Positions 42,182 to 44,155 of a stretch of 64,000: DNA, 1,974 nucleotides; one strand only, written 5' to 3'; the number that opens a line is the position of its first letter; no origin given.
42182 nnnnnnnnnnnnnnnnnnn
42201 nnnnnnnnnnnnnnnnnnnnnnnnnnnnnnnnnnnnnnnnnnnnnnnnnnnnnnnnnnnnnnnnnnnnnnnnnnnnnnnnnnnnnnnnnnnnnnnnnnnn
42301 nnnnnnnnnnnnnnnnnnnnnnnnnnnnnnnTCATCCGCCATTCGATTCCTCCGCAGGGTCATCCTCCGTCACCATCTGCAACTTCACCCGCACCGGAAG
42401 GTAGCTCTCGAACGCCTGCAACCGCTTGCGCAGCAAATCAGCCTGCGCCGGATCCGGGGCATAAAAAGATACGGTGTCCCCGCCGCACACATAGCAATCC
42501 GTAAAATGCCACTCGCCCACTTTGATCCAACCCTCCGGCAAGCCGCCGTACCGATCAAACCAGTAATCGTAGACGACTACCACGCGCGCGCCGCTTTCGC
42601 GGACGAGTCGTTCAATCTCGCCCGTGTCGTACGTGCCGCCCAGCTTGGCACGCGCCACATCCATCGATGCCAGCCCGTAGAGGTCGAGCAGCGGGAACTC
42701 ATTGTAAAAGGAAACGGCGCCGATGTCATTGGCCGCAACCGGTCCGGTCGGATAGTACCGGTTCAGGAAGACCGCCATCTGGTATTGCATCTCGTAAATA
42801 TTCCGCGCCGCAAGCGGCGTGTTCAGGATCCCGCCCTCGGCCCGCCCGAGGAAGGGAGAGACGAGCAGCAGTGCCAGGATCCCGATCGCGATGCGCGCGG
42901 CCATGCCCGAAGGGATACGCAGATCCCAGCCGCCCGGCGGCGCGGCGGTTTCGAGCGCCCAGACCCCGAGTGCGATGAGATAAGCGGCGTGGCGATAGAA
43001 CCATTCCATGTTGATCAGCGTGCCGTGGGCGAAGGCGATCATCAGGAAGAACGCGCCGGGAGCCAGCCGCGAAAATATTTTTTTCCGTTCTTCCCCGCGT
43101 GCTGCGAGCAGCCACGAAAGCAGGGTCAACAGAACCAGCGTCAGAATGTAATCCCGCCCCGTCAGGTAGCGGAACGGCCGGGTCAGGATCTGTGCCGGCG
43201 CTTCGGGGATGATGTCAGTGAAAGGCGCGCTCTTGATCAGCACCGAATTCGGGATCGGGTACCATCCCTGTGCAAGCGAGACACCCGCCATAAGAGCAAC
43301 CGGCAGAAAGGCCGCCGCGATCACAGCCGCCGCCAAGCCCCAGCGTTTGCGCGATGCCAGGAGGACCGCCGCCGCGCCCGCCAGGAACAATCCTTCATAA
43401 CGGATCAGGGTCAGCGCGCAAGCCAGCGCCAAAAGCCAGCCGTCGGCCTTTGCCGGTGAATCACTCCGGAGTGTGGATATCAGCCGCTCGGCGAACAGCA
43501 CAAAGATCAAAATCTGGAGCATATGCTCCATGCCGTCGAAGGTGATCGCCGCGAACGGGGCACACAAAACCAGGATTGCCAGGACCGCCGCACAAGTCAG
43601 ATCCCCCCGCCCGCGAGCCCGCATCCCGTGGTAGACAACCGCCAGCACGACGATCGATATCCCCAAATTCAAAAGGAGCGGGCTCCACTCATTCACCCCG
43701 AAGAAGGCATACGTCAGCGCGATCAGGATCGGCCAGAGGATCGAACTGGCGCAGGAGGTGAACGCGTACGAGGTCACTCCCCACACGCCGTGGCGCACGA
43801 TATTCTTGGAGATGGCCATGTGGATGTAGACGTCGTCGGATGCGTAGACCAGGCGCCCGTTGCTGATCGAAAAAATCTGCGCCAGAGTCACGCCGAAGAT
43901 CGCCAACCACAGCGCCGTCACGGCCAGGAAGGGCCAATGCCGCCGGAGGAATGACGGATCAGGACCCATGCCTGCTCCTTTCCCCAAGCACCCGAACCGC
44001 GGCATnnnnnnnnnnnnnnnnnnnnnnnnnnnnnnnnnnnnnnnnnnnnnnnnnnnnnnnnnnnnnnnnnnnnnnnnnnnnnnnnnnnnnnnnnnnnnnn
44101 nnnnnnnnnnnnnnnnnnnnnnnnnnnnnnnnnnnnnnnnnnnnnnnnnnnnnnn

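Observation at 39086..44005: Tandem trio of paralogous ~550-aa polytopic membrane proteins of an unrecognised family (DD-x-Y loop, GME, RYEG, GW..P.S, plus a conserved C-terminal soluble domain)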

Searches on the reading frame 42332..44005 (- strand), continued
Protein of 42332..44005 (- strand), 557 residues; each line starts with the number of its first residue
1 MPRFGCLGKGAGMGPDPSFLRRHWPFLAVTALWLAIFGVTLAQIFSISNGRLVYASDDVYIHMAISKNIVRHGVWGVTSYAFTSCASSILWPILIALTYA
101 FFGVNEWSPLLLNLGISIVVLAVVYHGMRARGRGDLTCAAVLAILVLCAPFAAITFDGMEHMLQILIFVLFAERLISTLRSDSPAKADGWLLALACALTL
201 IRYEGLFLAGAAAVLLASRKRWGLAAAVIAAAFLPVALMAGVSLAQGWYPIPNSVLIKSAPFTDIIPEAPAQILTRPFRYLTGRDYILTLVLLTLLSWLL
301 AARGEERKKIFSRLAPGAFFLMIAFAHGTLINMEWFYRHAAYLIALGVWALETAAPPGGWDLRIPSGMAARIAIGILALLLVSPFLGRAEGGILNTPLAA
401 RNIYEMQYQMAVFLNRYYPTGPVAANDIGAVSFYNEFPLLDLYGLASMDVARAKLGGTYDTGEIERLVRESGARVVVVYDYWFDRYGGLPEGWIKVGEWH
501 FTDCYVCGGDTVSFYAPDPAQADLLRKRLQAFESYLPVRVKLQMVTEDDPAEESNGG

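Call 78: get_annotated_region(hit=H16, flank=8000)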
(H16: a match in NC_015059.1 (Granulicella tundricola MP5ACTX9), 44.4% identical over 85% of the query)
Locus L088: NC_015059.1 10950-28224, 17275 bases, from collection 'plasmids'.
description: Granulicella tundricola MP5ACTX9 plasmid pACIX904, complete sequence
organism: Granulicella tundricola MP5ACTX9 (NCBI taxid 1198114)
taxonomy: Bacteria; Acidobacteriota; Terriglobia; Terriglobales; Acidobacteriaceae; Granulicella; Granulicella tundricola; Granulicella tundricola MP5ACTX9
host: -; source: -; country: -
typing (MOB-suite, as given by PLSDB): mobilizable; replicon rep_cluster_1347; relaxase MOBF
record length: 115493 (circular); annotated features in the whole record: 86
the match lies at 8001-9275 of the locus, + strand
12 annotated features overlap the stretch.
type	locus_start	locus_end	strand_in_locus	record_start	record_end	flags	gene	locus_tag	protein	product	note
CDS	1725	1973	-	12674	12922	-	-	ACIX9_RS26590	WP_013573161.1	hypothetical protein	-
CDS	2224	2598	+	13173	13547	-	-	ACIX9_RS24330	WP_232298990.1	helix-turn-helix transcriptional regulator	-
CDS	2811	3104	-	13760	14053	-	-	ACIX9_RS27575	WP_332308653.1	hypothetical protein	-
CDS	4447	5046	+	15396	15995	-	-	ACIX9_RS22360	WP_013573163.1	YdcF family protein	-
CDS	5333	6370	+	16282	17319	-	-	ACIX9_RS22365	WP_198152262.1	hypothetical protein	-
CDS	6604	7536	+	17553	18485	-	-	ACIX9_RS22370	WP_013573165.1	glycosyltransferase family 8 protein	-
CDS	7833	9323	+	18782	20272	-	-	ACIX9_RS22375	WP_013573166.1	UbiA family prenyltransferase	-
CDS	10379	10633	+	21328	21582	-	-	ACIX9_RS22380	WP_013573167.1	helix-turn-helix transcriptional regulator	-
CDS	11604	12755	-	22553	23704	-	-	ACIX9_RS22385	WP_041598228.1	ATP-grasp domain-containing protein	-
CDS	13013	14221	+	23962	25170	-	-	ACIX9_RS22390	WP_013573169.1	NAD(P)-binding domain-containing protein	-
CDS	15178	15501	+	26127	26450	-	-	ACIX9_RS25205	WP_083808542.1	helix-turn-helix domain-containing protein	-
CDS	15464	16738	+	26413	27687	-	-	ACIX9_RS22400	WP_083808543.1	type II toxin-antitoxin system HipA family toxin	-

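Call 79: get_annotated_region(hit=H19, flank=8000)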
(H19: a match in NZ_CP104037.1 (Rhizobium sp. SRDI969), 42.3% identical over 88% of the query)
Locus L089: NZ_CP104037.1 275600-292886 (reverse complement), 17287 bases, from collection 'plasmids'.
description: Rhizobium sp. SRDI969 plasmid pSRDI969_2, complete sequence
organism: Rhizobium sp. SRDI969 (NCBI taxid 3138252)
taxonomy: Bacteria; Pseudomonadota; Alphaproteobacteria; Hyphomicrobiales; Rhizobiaceae; Rhizobium; Rhizobium sp. SRDI969
host: -; source: Pisum sativum,Cell culture; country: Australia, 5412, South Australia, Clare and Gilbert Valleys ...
typing (MOB-suite, as given by PLSDB): non-mobilizable; replicon rep_cluster_512
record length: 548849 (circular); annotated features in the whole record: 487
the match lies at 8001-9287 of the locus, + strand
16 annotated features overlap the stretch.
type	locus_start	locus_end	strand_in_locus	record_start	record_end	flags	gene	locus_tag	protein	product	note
CDS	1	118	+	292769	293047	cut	-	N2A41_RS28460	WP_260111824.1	hypothetical protein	-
CDS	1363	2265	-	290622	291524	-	-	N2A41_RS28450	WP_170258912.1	LysR family transcriptional regulator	-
CDS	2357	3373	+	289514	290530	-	-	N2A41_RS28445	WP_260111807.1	NADP-dependent oxidoreductase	-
CDS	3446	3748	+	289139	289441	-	-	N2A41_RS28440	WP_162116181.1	putative quinol monooxygenase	-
CDS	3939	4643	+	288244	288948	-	-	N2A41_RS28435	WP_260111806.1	carbonic anhydrase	-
CDS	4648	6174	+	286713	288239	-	-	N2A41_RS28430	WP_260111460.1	SulP family inorganic anion transporter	GO:0008272 - sulfate transport [Evidence IEA]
CDS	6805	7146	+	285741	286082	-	-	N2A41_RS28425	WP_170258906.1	hypothetical protein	-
CDS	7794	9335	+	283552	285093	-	-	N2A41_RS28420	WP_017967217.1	UbiA family prenyltransferase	-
CDS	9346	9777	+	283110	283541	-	-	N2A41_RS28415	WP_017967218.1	GtrA family protein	-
CDS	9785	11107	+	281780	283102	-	-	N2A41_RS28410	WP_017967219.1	FAD-binding oxidoreductase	-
CDS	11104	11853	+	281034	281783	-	-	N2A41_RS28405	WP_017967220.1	SDR family oxidoreductase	-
CDS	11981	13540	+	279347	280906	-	-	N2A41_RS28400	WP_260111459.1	hypothetical protein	-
CDS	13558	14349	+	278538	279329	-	-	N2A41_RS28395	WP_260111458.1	hypothetical protein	-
CDS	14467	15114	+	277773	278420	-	-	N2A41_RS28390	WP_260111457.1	hypothetical protein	-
CDS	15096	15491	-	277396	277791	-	-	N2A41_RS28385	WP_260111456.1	hypothetical protein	-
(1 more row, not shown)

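Call 81: get_annotated_region(hit=H1, flank=6000)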
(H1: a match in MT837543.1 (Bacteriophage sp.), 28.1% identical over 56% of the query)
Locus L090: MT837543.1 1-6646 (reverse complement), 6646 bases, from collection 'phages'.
description: UNVERIFIED: Bacteriophage sp. clone scaffold_5080 genomic sequence.
organism: Bacteriophage sp. (NCBI taxid 38018)
taxonomy: Viruses
host: -; source: human fecal samples; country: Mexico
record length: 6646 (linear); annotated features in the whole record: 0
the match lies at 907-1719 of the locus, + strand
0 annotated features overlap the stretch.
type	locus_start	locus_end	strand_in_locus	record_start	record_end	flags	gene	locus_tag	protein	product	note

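Call 85: search_protein_families(library=pfam, proteins=[L090:3722-5419:+, L089:11981-13540:+, L090:1789-2388:+, L090:2385-2741:+, L090:2746-3711:+, L089:13558-14349:+], max_evalue=0.01)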
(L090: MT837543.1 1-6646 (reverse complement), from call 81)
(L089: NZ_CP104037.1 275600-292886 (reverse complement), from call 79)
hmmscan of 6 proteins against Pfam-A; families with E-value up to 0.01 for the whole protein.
L090:3722-5419:+ (565 aa): 1 family
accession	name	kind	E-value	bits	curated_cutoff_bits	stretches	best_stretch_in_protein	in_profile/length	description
PF19510.5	DUF6044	-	2.4e-103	346.9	27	1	14-564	12-563/564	Protein of unknown function (DUF6044)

L089:11981-13540:+ (519 aa): 0 families

L090:1789-2388:+ (199 aa): 1 family
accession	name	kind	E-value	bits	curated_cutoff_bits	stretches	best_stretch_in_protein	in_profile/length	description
PF12710.13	HAD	-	1.4e-31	110.9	27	1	5-186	1-188/189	haloacid dehalogenase-like hydrolase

L090:2385-2741:+ (118 aa): 3 families
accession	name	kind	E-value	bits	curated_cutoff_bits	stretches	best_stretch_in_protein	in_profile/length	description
PF00892.27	EamA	-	3.1e-07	31.2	28.2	1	51-116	69-134/135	EamA-like transporter family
PF00893.25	Multi_Drug_Res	-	7e-07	30.1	23.7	1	26-108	10-93/93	Small Multidrug Resistance protein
PF10639.15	TMEM234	-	0.0015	19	30.1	1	35-115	31-112/113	Putative transmembrane family 234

L090:2746-3711:+ (321 aa): 9 families
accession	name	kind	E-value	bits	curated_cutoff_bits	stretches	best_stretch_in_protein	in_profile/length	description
PF01370.27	Epimerase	-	3.3e-35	122.1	20.9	1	4-229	2-240/240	NAD dependent epimerase/dehydratase family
PF16363.11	GDP_Man_Dehyd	-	1.6e-28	100.6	27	1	4-313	1-331/332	GDP-mannose 4,6 dehydratase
PF01073.25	3Beta_HSD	-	7.5e-16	58.4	22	1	5-218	2-230/280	3-beta hydroxysteroid dehydrogenase/isomerase family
PF07993.18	NAD_binding_4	-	8.7e-11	41.9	20.1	1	66-180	90-218/258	Male sterility protein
PF04321.23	RmlD_sub_bind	-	2.9e-10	40.1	27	1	1-165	1-147/287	RmlD substrate binding domain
PF13460.12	NAD_binding_10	-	3.8e-06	27.3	27.2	1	7-170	1-147/184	NAD(P)H-binding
PF02719.21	Polysacc_synt_2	-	0.0011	18.6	20.2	1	18-223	16-223/293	Polysaccharide biosynthesis protein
PF02254.24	TrkA_N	-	0.0023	18.6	23.8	1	7-73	4-71/116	TrkA-N domain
PF03435.24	Sacchrp_dh_NADP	-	0.0097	16.7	25.1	0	5-80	3-84/129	Saccharopine dehydrogenase NADP binding domain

L089:13558-14349:+ (263 aa): 0 families

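Call 87: list_cluster_members(proteins=[P0077, P0109, P0004, P0086, P0068, P0105, P0096, P0095, P0085, P0119])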
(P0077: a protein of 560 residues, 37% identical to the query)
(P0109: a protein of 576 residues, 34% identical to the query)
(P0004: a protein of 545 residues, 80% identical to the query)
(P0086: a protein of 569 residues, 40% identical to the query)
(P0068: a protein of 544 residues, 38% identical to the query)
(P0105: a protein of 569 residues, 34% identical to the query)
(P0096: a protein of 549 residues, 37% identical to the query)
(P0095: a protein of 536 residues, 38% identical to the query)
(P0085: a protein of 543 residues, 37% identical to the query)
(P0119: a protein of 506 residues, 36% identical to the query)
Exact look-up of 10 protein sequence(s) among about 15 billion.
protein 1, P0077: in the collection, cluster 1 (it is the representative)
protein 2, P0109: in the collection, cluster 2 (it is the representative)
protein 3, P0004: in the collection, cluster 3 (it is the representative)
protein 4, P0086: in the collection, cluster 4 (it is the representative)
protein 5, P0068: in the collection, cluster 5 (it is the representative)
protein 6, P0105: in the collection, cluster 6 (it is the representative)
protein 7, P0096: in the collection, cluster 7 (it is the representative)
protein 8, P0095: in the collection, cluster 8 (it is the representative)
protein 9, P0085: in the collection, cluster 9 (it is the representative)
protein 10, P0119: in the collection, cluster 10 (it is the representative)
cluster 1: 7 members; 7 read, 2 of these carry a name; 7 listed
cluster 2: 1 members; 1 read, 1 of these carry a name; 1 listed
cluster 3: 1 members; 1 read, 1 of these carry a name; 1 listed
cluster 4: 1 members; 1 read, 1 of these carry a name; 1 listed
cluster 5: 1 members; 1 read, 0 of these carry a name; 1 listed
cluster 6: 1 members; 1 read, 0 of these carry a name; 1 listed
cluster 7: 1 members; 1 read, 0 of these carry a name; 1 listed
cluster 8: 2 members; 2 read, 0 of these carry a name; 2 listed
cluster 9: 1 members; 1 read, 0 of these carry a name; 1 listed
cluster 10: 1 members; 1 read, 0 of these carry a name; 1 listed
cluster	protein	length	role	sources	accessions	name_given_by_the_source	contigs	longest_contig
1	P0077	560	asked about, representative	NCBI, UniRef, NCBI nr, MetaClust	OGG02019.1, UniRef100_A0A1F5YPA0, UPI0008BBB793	MAG: hypothetical protein A3F83_16720 [Candidatus Glassbacteria bacterium ... | Glycosyltransferase RgtA/B/C/D-like domain-containing protein n=1 Tax=Candidatus ... | status=active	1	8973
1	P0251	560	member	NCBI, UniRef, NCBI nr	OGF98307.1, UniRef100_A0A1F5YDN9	MAG: hypothetical protein A2Z86_01195 [Candidatus Glassbacteria bacterium GWA2_58_10] | Glycosyltransferase RgtA/B/C/D-like domain-containing protein n=1 Tax=Candidatus ...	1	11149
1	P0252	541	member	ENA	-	-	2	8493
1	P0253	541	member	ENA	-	-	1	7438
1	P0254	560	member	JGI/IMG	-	-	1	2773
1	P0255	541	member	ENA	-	-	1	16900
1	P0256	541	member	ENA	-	-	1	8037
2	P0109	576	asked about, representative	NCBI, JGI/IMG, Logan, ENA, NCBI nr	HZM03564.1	MAG TPA: hypothetical protein VFC44_11195 [Candidatus Saccharimonadales bacterium] | hypothetical protein [Candidatus Saccharimonadales bacterium]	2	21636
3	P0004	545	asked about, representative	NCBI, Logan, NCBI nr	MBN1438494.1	MAG: hypothetical protein JW929_03715 [Anaerolineales bacterium] | hypothetical protein [Anaerolineales bacterium]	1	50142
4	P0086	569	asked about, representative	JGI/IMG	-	4-amino-4-deoxy-L-arabinose transferase-like glycosyltransferase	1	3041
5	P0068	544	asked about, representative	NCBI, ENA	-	-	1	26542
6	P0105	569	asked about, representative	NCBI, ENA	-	-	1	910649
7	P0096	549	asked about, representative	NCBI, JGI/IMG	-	-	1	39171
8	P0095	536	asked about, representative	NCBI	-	-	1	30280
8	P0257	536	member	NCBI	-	-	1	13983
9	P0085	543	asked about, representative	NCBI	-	-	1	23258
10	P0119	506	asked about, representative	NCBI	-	-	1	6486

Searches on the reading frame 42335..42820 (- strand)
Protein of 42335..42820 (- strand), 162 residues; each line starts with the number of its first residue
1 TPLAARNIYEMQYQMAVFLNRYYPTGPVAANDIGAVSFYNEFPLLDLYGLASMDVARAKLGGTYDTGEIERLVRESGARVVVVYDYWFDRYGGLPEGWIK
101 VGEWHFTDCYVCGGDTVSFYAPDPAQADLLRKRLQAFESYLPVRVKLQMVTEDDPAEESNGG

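Call 56: predict_structure(alignment_id=A3)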
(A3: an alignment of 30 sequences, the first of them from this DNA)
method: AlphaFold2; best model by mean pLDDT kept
length: 162 residues; sequences in the alignment: 30
mean_pLDDT: 91.7   pTM: 0.88
mean pLDDT of the five models: 91.7, 91.5, 91.5, 91.2, 90.6
residues with pLDDT >= 90: 134; 70-90: 15; 50-70: 7; < 50: 6
segments of 3 or more residues with pLDDT < 50: 157-162
pLDDT, mean of each block of 10 residues (from residue 1): 84 96 97 94 96 98 98 98 96 97 91 85 98 98 96 57 36
secondary structure, 60 per line:
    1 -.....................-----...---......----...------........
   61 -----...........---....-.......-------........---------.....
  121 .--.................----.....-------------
elements in order: H2-22 E28-30 H34-39 E44-46 H53-60 H66-76 E80-83 H85-91 E99-106 E116-121 H124-140 E145-149

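Call 58: fold_search(model_id=the predicted structure, library=pdb)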
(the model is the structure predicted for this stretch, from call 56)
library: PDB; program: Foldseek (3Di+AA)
matches with E <= 10: 682; with E <= 0.001: 0
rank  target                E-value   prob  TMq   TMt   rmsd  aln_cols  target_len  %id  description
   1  3rsm                  2.1e-01  0.12  0.27  0.11  15.0       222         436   12  Crystal structure of S108C mutant of PMM/PGM (released 2012-02-29)
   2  2oo3                  2.2e-01  0.14  0.28  0.20   8.9       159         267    7  Crystal structure of protein LPL1258 from Legionella pneumophila str. Philadelphia 1, Pfam DUF519 (released 2007-02-06)
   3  1pcj                  2.2e-01  0.08  0.22  0.09  14.9       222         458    9  Enzyme-ligand complex of P. aeruginosa PMM/PGM (released 2004-01-20)
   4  1k2y                  2.7e-01  0.11  0.26  0.10  15.4       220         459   10  Crystal Structure of Phosphomannomutase/Phosphoglucomutase S108A mutant from P. aeruginosa (released 2002-02-13)
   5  4pv6_A                3.0e-01  0.07  0.17  0.17   8.1        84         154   13  Crystal Structure Analysis of Ard1 from Thermoplasma volcanium (released 2015-01-21)
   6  6vks_A                3.5e-01  0.18  0.18  0.04   6.6        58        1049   16  Cryo-electron microscopy structures of a gonococcal multidrug efflux pump illuminate a mechanism of drug recognition w (released 2020-07-01)
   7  3o4f_C                3.5e-01  0.14  0.34  0.23   8.2       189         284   11  Crystal Structure of Spermidine Synthase from E. coli (released 2010-08-18)
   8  3dtz_B                3.7e-01  0.08  0.16  0.13   9.2        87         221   17  Crystal structure of Putative Chlorite dismutase TA0507 (released 2008-08-05)
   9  4pv6_C                3.7e-01  0.07  0.17  0.18   7.9        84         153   13  Crystal Structure Analysis of Ard1 from Thermoplasma volcanium (released 2015-01-21)
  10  5yht_A                4.2e-01  0.10  0.20  0.14  11.2       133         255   11  Crystal structure of a phosphatase from Mycobacterium tuberculosis in complex with its substrate (released 2018-05-23)
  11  6vkt_A                4.5e-01  0.18  0.19  0.04   5.9        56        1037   16  Cryo-electron microscopy structures of a gonococcal multidrug efflux pump illuminate a mechanism of erythromycin drug  (released 2020-07-01)
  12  9n9j_I                4.8e-01  0.33  0.28  0.08   5.0        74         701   14  Structure of a GRP94 folding intermediate engaged with a CCDC134- and FKBP11-bound secretory translocon (released 2025-11-19)
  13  4blg_A                5.1e-01  0.11  0.20  0.25   7.6        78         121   13  Crystal structure of MHV-68 Latency-associated nuclear antigen (LANA) C-terminal DNA binding domain (released 2013-10-30)
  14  3uw2                  5.1e-01  0.08  0.26  0.11  15.6       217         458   10  X-ray Crystal Structure of Phosphoglucomutase/phosphomannomutase family protein (BTH_I1489)from Burkholderia thailandens (released 2012-02-01)
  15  4pv6_I                5.1e-01  0.06  0.18  0.18   7.7        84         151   13  Crystal Structure Analysis of Ard1 from Thermoplasma volcanium (released 2015-01-21)
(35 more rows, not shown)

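Call 93: fold_search(model_id=the predicted structure, library=viral)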
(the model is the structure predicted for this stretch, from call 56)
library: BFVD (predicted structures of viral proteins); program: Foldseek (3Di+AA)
matches with E <= 10: 581; with E <= 0.001: 0
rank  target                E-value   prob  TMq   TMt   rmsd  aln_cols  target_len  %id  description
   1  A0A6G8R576            7.3e-02  0.23  0.31  0.18   9.6       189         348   13  (no name in the UniProt tables at hand)
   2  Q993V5                1.1e-01  0.38  0.20  0.26   7.2        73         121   18  ORF1b polyprotein (Fragment) [Porcine reproductive and respiratory syndrome virus]
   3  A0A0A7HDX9            1.4e-01  0.09  0.17  0.22  13.8       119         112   10  Uncharacterized protein [Escherichia phage vB_EcoM_VR26]
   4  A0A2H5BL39            1.8e-01  0.38  0.21  0.20   4.4        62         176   13  Uncharacterized protein [Erwinia phage vB_EamM_Mortimer]
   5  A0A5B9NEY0            2.7e-01  0.13  0.23  0.34  13.5       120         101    9  Uncharacterized protein [Klebsiella phage vB_KpnM_Potts1]
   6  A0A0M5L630            2.8e-01  0.16  0.21  0.07   8.9        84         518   15  ORF73 [Felid gammaherpesvirus 1]
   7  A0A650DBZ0            3.0e-01  0.38  0.45  0.16   6.4       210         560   10  (no name in the UniProt tables at hand)
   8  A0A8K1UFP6            3.0e-01  0.15  0.19  0.31   8.7        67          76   21  (no name in the UniProt tables at hand)
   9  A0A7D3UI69            3.0e-01  0.07  0.13  0.03   8.0        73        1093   18  Parvovirus non-structural protein 1 helicase domain-containing protein [Parvoviridae sp.]
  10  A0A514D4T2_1          3.2e-01  0.10  0.29  0.08  13.3       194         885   10  RNA-dependent RNA polymerase [Riboviria sp.]
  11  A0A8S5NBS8            3.2e-01  0.06  0.20  0.23  14.0       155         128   10  Uncharacterized protein [Myoviridae sp. ctx322]
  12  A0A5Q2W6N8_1          3.5e-01  0.09  0.22  0.04  16.3       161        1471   10  (no name in the UniProt tables at hand)
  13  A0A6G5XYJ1            3.5e-01  0.04  0.16  0.08  15.0       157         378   15  (no name in the UniProt tables at hand)
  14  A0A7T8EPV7            3.9e-01  0.06  0.18  0.19  11.5       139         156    9  Uncharacterized protein [Erwinia phage pEa_SNUABM_5]
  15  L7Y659                4.2e-01  0.12  0.22  0.07   7.0        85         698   13  Putative endonuclease/exonuclease/phosphatase [Megavirus lba]
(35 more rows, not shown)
